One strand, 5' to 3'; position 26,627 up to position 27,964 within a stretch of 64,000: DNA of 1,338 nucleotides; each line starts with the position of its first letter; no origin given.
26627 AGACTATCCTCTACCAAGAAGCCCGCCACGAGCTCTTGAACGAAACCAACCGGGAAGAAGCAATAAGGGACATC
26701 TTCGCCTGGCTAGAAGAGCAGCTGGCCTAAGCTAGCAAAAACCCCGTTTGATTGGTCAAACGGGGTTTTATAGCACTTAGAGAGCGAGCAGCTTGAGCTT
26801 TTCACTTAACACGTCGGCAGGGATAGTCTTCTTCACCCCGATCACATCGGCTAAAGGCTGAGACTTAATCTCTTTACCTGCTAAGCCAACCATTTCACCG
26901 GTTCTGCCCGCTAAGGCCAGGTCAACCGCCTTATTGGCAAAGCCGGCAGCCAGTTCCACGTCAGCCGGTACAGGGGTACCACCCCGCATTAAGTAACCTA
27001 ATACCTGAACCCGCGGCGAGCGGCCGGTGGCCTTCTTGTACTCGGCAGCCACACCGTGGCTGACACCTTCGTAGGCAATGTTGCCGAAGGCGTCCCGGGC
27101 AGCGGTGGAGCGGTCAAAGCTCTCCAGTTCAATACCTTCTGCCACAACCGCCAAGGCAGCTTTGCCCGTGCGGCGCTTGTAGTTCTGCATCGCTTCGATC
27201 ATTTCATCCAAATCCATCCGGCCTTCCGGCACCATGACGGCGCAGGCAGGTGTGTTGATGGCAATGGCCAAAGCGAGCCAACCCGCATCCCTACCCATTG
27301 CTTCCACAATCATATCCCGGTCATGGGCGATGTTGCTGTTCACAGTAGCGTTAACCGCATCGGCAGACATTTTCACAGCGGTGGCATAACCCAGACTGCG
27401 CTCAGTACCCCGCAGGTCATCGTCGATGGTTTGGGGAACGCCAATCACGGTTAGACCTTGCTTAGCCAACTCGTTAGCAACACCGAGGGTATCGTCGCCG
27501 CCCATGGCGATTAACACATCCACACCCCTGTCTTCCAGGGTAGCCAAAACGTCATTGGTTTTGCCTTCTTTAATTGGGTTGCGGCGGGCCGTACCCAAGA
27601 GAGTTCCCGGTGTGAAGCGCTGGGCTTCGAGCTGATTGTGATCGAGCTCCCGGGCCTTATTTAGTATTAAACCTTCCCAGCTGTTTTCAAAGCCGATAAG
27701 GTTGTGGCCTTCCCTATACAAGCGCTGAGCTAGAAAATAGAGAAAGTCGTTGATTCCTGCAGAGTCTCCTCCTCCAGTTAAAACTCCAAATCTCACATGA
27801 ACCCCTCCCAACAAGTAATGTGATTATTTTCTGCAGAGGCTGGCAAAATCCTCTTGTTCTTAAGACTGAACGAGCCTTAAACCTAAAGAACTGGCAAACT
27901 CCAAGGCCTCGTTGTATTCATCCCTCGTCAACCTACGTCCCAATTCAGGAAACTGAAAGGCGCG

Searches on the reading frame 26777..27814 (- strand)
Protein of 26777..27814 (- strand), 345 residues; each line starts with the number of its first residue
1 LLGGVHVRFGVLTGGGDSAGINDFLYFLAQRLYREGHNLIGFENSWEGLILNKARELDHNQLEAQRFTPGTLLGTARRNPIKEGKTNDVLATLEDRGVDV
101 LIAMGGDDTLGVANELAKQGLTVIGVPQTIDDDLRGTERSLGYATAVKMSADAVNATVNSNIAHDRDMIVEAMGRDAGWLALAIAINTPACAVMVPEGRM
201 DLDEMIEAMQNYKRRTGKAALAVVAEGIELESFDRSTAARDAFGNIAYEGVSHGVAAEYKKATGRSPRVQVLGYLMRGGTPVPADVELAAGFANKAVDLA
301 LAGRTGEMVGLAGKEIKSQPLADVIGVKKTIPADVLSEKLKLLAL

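Call 3: search_protein_families(library=pfam, proteins=[window:26777-27814:-], max_evalue=0.01)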
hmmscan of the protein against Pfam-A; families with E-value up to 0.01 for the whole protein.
window:26777-27814:- (345 aa): 2 families
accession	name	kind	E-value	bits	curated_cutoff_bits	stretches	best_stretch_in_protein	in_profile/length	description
PF00365.25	PFK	-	2.6e-70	237.4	30.9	1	8-299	1-276/277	Phosphofructokinase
PF01513.26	NAD_kinase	-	0.0038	18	25.5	1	68-127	47-103/130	ATP-NAD kinase N-terminal domain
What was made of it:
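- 26777..27814 (-): 6-phosphofructokinase gene, possibly co-transcribed downstream. It is not part of the module. Pfam PFK E 2.6e-70 (call 3).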

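Call 4: search_protein_families(library=ncbifam, proteins=[window:26777-27814:-], max_evalue=0.01)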
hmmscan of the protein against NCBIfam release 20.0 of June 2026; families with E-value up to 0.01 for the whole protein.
window:26777-27814:- (345 aa): 11 families
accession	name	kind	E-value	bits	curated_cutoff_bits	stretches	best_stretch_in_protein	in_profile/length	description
TIGR02483.1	PFK_mixed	subfamily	1.4e-82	277.4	430.55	1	8-324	1-324/325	phosphofructokinase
NF002872.1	PRK03202.1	subfamily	2.1e-77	260.3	253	1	8-340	2-319/323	ATP-dependent 6-phosphofructokinase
NF010674.0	PRK14071.1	equivalog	6.6e-60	202.9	544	1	8-333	6-343/360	ATP-dependent 6-phosphofructokinase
TIGR02482.1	PFKA_ATP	equivalog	1.1e-54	185.5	371.35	1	9-325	2-301/301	6-phosphofructokinase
NF005301.0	PRK06830.1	equivalog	3.2e-39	134.7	400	1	6-331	81-422/445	ATP-dependent 6-phosphofructokinase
NF010675.0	PRK14072.1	subfamily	5e-37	127.6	273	1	14-338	11-369/416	diphosphate--fructose-6-phosphate 1-phosphotransferase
NF041103.1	PFKA_PPi_Ttgales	equivalog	5.7e-37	127.7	550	1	10-327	2-349/407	diphosphate--fructose-6-phosphate 1-phosphotransferase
TIGR02478.1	6PF1K_euk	equivalog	1.5e-35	122.6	708.4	2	119-337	139-349/744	6-phosphofructokinase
NF005482.0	PRK07085.1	subfamily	1.6e-23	83.1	446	1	7-207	74-290/558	diphosphate--fructose-6-phosphate 1-phosphotransferase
NF005121.0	PRK06555.1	equivalog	2e-22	79.5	395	2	78-185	91-207/404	pyrophosphate--fructose-6-phosphate 1-phosphotransferase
TIGR02477.1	PFKA_PPi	equivalog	1.6e-19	69.9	587.95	1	7-197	68-270/539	diphosphate--fructose-6-phosphate 1-phosphotransferase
